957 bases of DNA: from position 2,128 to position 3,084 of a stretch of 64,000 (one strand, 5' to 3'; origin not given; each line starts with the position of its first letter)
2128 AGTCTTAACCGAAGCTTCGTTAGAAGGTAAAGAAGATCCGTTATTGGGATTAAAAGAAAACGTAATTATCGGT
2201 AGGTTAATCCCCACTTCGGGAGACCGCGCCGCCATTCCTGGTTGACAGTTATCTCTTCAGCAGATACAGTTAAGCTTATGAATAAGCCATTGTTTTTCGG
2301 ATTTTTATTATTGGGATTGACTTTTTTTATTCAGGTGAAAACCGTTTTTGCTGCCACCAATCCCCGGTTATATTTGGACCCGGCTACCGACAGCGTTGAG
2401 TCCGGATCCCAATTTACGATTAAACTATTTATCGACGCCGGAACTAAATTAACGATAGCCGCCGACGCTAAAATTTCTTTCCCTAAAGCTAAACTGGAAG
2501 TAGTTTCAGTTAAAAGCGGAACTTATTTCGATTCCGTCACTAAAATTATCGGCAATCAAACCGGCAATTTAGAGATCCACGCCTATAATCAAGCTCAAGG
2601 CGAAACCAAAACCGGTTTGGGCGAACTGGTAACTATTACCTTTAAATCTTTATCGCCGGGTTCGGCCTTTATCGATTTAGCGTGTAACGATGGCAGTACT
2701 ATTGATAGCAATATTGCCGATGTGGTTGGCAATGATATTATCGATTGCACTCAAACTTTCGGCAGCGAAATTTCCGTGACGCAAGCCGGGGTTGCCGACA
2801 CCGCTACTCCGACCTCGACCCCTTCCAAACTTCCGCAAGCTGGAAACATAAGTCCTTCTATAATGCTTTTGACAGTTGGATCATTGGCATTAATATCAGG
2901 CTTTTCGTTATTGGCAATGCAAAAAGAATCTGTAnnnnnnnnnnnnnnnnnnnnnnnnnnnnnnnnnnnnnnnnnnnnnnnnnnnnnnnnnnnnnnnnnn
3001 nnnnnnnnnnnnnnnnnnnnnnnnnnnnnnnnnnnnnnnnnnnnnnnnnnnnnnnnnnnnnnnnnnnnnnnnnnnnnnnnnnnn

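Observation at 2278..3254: Adjacent cohesin-like surface protein (LPQAG sorting signal) and dockerin-like small membrane protein: a possible minimal cohesin-dockerin pair outside a cellulosome context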

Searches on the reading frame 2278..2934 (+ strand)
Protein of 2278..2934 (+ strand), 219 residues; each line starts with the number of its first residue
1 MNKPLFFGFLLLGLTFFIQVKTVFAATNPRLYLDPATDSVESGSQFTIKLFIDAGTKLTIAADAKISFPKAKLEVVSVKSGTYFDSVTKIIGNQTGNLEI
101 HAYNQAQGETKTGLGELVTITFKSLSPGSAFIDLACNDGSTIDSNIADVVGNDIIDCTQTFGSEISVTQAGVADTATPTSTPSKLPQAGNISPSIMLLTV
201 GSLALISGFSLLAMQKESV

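Call 3: search_protein_families(library=pfam, proteins=[window:2278-2934:+], max_evalue=10)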
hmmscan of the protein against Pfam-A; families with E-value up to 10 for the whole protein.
window:2278-2934:+ (219 aa): 2 families
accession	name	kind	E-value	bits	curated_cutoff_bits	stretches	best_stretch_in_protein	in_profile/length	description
PF00963.24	Cohesin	-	8.2e-07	29.7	24.1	1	37-128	7-105/139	Cohesin domain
PF19499.4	DUF6034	-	0.22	10.8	27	1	53-129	61-138/481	Family of unknown function (DUF6034)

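Call 4: search_protein_families(library=ncbifam, proteins=[window:2278-2934:+], max_evalue=10)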
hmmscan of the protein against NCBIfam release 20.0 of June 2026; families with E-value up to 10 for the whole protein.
window:2278-2934:+ (219 aa): 2 families
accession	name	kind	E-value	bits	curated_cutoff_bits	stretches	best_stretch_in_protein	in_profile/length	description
NF053819.1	EF0750_LPXTG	subfamily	0.0012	19.3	47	1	174-216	61-103/105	EF2685/EF0750 family sortase-dependent surface protein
TIGR01167.1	LPXTG_anchor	domain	0.027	15.1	15.9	1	184-213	1-28/34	LPXTG cell wall anchor domain-containing protein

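Call 8: find_homologous_proteins(query=window:2278-2934:+)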
Query window:2278-2934:+ (219 aa): 28 proteins with E <= 0.001 among 337 candidates.
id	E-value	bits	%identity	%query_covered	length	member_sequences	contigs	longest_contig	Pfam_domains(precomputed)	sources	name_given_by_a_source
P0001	2.3e-133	460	100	100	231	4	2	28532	PF00963.25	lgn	-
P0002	4.5e-111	388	83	100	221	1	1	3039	PF00963.25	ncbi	-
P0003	1.9e-104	366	79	100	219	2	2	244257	PF00963.25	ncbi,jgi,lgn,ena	-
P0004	4.7e-104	365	80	100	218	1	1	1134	PF00963.25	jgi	jgi:hypothetical protein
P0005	1.0e-103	364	84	92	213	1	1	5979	PF00963.25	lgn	-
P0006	1.6e-103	363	79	100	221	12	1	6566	PF00963.25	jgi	jgi:hypothetical protein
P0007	2.0e-103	363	82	90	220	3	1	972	PF00963.25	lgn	-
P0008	2.3e-103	363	83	95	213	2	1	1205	PF00963.25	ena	-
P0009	1.2e-101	357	82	90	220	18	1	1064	PF00963.25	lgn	-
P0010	1.4e-100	353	82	90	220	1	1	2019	PF00963.25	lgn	-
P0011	5.7e-100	351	78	96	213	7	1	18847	PF00963.25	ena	-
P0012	2.4e-99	349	80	94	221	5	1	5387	PF00963.25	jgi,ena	-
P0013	1.9e-98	346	76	100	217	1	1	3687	-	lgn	-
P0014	2.5e-97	343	72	100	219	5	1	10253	PF00963.25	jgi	jgi:hypothetical protein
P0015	4.2e-97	342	75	100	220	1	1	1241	PF00963.25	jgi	jgi:hypothetical protein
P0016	3.1e-96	339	79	95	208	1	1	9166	PF00963.25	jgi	-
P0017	3.6e-96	339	79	95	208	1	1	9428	PF00963.25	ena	-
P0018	1.1e-95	337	76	94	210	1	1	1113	PF00963.25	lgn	-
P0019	1.7e-89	317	68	100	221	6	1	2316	PF00963.25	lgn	-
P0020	2.8e-88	313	67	100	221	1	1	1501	PF00963.25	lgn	-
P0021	2.0e-86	307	71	94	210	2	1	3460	PF00963.25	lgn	-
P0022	2.6e-86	307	66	100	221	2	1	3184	PF00963.25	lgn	-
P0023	8.5e-85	302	66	100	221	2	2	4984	PF00963.25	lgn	-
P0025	2.4e-68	248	85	63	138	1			PF00963.25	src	-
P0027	5.2e-46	175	49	91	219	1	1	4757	-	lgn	-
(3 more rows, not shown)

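Call 9: search_solved_structures(query=window:2278-2934:+, max_evalue=10, show_alignments=2)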
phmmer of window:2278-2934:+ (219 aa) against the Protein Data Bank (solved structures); distinct sequences matched with E-value up to 10: 4.
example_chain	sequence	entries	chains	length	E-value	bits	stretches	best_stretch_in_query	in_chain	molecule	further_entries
9iwq_A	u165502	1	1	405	0.38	14.2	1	134-188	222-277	Flagellin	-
5x8p_8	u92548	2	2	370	0.9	12.9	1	105-148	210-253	30S ribosomal protein S1, chloroplastic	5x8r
9j5j_A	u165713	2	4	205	1.3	12.3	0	36-85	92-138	d domain of gdTCR | d subunit of gdTCR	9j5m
8zjy_D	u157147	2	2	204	1.4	12.3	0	36-84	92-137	T cell receptor delta variable 2, T cell receptor delta constant 1 | T cell receptor delta variable 2,T cell receptor delta constant 1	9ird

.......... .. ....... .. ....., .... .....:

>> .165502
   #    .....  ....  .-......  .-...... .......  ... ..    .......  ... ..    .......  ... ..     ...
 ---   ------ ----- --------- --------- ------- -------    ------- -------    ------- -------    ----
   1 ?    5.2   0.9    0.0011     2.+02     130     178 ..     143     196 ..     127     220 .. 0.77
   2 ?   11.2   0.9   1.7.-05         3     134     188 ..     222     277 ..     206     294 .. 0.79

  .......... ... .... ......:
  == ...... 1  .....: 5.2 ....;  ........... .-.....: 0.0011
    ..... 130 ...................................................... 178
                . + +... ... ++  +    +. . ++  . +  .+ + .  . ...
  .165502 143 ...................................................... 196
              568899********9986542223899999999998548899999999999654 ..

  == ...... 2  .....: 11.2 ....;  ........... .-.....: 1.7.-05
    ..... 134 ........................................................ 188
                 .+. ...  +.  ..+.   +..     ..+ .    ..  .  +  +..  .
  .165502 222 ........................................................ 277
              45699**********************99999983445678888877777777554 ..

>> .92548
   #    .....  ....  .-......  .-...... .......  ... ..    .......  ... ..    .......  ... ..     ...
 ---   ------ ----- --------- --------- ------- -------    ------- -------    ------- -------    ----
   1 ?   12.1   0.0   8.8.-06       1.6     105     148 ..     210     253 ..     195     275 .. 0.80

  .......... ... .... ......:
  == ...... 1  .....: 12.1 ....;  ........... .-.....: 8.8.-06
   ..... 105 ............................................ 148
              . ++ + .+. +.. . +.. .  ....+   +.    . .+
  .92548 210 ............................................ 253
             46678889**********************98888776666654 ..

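Call 12: find_encoding_contigs(protein=P0003, flank=6000, max_places=3)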
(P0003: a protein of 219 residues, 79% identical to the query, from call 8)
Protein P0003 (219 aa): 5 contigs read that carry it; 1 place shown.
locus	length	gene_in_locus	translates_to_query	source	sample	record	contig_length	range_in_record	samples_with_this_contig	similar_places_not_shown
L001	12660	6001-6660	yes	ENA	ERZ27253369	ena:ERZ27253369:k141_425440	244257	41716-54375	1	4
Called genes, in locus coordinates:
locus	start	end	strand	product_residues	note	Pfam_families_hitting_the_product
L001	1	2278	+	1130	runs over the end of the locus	PF04563:RNA_pol_Rpb2_1 (weak), PF04561:RNA_pol_Rpb2_2, PF04565:RNA_pol_Rpb2_3, PF10385:RNA_pol_Rpb2_45, PF00562:RNA_pol_Rpb2_6, PF04560:RNA_pol_Rpb2_7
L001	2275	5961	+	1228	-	PF04997:RNA_pol_Rpb1_1, PF00623:RNA_pol_Rpb1_2, PF04983:RNA_pol_Rpb1_3, PF04998:RNA_pol_Rpb1_5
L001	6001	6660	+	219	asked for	PF00963:Cohesin (weak)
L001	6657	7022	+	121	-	-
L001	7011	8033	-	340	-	PF02646:RmuC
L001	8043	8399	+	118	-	PF01371:Trp_repressor, PF13384:HTH_23 (faint), PF13551:HTH_29 (weak)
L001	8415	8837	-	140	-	PF13650:Asp_protease_2 (weak)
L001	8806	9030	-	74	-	PF18929:DUF5678 (weak)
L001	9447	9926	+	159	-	PF01887:SAM_HAT_N, PF20257:SAM_HAT_C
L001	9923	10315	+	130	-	PF00903:Glyoxalase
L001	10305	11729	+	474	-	PF00133:tRNA-synt_1, PF09334:tRNA-synt_1g, PF00133:tRNA-synt_1, PF01406:tRNA-synt_1e (weak)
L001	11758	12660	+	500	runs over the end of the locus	PF13632:Glyco_trans_2_3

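Call 23: find_related_loci(query=A1, collection=genome_contigs, flank=10000)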
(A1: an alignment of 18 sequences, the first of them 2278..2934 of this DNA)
Query A1 (219 aa) in genome_contigs; peptide patterns used: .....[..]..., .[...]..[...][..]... (x = any residue, [..] = any of these).
26 stretches matched a pattern; 1 encode a relative of the query (tblastn E <= 1e-3); 1 distinct loci.
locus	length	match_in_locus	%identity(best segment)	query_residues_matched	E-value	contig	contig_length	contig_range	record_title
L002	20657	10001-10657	69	1-217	1e-97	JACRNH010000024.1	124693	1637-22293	MAG: Candidatus Collierbacteria bacterium isolate NC_groundwater_1930_Pr3_S-0.2um_42_7 scaffold_615876, whole genome sho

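Call 24: find_encoding_contigs(protein=P0027, flank=5000, max_places=2)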
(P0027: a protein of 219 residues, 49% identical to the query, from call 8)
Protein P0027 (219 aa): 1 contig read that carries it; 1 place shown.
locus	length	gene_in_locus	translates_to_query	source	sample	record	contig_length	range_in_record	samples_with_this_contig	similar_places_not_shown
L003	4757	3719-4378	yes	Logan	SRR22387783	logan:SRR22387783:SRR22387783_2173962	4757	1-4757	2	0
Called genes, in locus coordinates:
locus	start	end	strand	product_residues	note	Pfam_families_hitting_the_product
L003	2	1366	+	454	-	?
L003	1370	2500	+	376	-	PF02683:DsbD_TM (weak), PF13386:DsbD_2, PF13473:Cupredoxin_1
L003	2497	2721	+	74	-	PF00403:HMA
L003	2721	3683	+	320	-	PF00578:AhpC-TSA (weak), PF08534:Redoxin (weak), PF13905:Thioredoxin_8 (weak), PF17991:Thioredoxin_10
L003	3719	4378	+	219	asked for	-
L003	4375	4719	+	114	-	-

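Call 29: search_solved_structures(query=A1, max_evalue=10, show_alignments=2)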
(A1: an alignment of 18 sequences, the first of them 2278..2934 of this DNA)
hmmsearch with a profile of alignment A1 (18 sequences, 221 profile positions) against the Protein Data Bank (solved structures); distinct sequences matched with E-value up to 10: 7.
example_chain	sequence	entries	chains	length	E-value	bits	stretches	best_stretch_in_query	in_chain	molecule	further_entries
1xfd_A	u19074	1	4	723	0.75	12.5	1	175-203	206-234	Dipeptidyl aminopeptidase-like protein 6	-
7e8h_J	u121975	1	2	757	0.75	12.5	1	175-203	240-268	Dipeptidyl aminopeptidase-like protein 6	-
7e8h_I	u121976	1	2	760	0.75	12.5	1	175-203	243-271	Dipeptidyl aminopeptidase-like protein 6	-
7e8b_L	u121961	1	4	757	0.75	12.5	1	175-203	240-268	Dipeptidyl aminopeptidase-like protein 6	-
7e89_J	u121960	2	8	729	0.75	12.5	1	175-203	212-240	Dipeptidyl aminopeptidase-like protein 6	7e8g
7ukg_I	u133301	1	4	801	0.8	12.4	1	175-203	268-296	Dipeptidyl-peptidase 6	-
7w6t_I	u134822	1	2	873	1.1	12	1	176-203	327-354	Dipeptidyl aminopeptidase-like protein 6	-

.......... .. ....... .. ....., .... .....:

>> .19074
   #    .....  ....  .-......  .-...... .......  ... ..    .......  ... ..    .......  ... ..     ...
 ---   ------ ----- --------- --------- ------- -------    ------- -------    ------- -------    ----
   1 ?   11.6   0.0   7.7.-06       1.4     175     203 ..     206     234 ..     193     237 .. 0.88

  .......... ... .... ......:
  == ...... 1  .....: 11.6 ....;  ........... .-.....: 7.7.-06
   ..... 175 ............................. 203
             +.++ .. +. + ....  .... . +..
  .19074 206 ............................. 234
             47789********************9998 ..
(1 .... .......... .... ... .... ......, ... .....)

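Call 31: predict_structure(alignment_id=A1)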
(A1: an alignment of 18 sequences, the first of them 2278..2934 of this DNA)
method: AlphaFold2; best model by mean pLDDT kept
length: 219 residues; sequences in the alignment: 18
mean_pLDDT: 79.6   pTM: 0.65
mean pLDDT of the five models: 79.6, 74.9, 72.7, 69.2, 63.2
residues with pLDDT >= 90: 117; 70-90: 28; 50-70: 44; < 50: 30
segments of 3 or more residues with pLDDT < 50: 19-24, 173-178, 184-192, 215-219
pLDDT, mean of each block of 10 residues (from residue 1): 60 56 63 96 97 94 96 98 95 97 86 96 97 90 88 88 94 50 48 51 58 50
secondary structure, 60 per line:
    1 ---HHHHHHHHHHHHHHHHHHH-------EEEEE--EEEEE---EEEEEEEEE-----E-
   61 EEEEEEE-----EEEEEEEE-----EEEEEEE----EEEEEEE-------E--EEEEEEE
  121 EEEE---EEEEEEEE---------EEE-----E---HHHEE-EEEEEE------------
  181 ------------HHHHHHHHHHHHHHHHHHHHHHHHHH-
elements in order: H4-22 E30-34 E37-41 E45-53 E61-67 E73-80 E86-92 E97-103 E114-124 E128-135 E145-147 E163-168 H193-218

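Call 33: fold_search(model_id=the predicted structure, library=pdb)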
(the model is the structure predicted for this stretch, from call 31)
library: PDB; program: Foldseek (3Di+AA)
matches with E <= 10: 2000; with E <= 0.001: 87
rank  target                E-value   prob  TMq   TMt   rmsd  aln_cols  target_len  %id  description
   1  6kgc_A                1.9e-09  1.00  0.53  0.78   2.8       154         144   16  Crystal structure of CaDoc0917(R49D)-CaCohA2 complex at pH 5.4 (released 2020-07-08)
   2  6kgf_C                2.1e-09  1.00  0.55  0.79   2.3       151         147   18  Crystal structure of CaDoc0917(R16D)-CaCohA2 complex at pH 8.2 (released 2020-07-08)
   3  6kgf_A                2.9e-09  1.00  0.52  0.76   3.1       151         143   18  Crystal structure of CaDoc0917(R16D)-CaCohA2 complex at pH 8.2 (released 2020-07-08)
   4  6kge_A                4.8e-09  1.00  0.52  0.77   3.1       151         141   18  Crystal structure of CaDoc0917(R16D)-CaCohA2 complex at pH 5.5 (released 2020-07-08)
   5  2xdh                  7.0e-09  1.00  0.50  0.77   2.7       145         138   16  Non-cellulosomal cohesin from the hyperthermophilic archaeon Archaeoglobus fulgidus (released 2010-05-26)
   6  3ghp_A                7.9e-09  1.00  0.49  0.56   5.9       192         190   17  Structure of the second type II cohesin module from the adaptor ScaA scaffoldin of Acetivibrio cellulolyticus (includi (released 2009-06-23)
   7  6kgd_A                8.8e-09  1.00  0.53  0.77   2.8       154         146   16  Crystal structure of CaDoc0917(R49D)-CaCohA2 complex at pH 8.0 (released 2020-07-08)
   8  1g1k_A                1.2e-08  1.00  0.54  0.79   2.6       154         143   17  COHESIN MODULE FROM THE CELLULOSOME OF CLOSTRIDIUM CELLULOLYTICUM (released 2000-11-22)
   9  2vn5_C                1.2e-08  1.00  0.51  0.72   3.0       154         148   16  The Clostridium cellulolyticum dockerin displays a dual binding mode for its cohesin partner (released 2008-05-20)
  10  5n5p_C                1.2e-08  1.00  0.46  0.70   3.8       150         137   13  Crystal structure of Ruminococcus flavefaciens' type III complex containing the fifth cohesin from scaffoldin B and th (released 2018-02-28)
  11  4dh2_A                1.8e-08  1.00  0.55  0.74   2.3       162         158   10  Crystal structure of Coh-OlpC(Cthe_0452)-Doc435(Cthe_0435) complex: A novel type I Cohesin-Dockerin complex from Clost (released 2012-11-28)
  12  4uyq_A                2.1e-08  1.00  0.52  0.77   2.7       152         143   15  High resolution structure of the third cohesin ScaC in complex with the ScaB dockerin with a mutation in the C-termina (released 2015-04-15)
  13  3fnk_C                2.1e-08  1.00  0.46  0.57   6.3       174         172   16  Crystal structure of the second type II cohesin module from the cellulosomal adaptor ScaA scaffoldin of Acetivibrio ce (released 2009-06-23)
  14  5n5p_A                2.4e-08  1.00  0.46  0.69   3.8       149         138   13  Crystal structure of Ruminococcus flavefaciens' type III complex containing the fifth cohesin from scaffoldin B and th (released 2018-02-28)
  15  2vn6_A                3.1e-08  1.00  0.52  0.73   2.5       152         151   16  The Clostridium cellulolyticum dockerin displays a dual binding mode for its cohesin partner (released 2008-05-13)
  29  2zf9_B                3.0e-07  1.00  0.51  0.60   4.4       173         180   11  Crystal structure of a type III cohesin module from the cellulosomal ScaE cell-surface anchoring scaffoldin of Ruminoc (released 2008-12-30)
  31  2zf9_D                7.0e-07  1.00  0.49  0.57   4.5       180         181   12  Crystal structure of a type III cohesin module from the cellulosomal ScaE cell-surface anchoring scaffoldin of Ruminoc (released 2008-12-30)
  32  2zf9_A                7.8e-07  1.00  0.47  0.55   5.2       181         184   12  Crystal structure of a type III cohesin module from the cellulosomal ScaE cell-surface anchoring scaffoldin of Ruminoc (released 2008-12-30)
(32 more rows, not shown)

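Call 40: search_protein_representatives(alignment_id=A1)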
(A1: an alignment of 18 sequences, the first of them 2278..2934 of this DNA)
Query: 18 sequences, 221 profile positions. Proteins with E-value up to 0.001 (for the whole library): 3497; up to 1e-10: 766; up to 1e-30: 19. The best 150 are listed.
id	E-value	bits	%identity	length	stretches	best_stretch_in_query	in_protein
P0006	1.9e-115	400.3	-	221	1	1-221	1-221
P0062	2.1e-85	302.1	-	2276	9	30-204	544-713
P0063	2.8e-62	226.5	-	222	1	15-215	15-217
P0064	4.6e-56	206.1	-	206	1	25-213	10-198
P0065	3.8e-54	199.9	-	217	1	10-216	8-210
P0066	1.8e-51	191.1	-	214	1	21-218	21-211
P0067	7.7e-50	185.8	-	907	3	27-194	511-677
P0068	1.2e-40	155.7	-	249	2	5-187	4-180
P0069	3.9e-37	144.2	-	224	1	5-213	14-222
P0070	1.5e-34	135.8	-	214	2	25-193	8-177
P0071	1.9e-32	128.9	-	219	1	6-214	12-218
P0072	3.2e-32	128.2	-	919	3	6-155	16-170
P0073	9.8e-32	126.6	-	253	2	8-185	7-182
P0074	1.0e-31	126.5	-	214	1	4-212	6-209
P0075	1.7e-31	125.8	-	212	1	4-216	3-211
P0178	4.5e-22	95.0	-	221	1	14-218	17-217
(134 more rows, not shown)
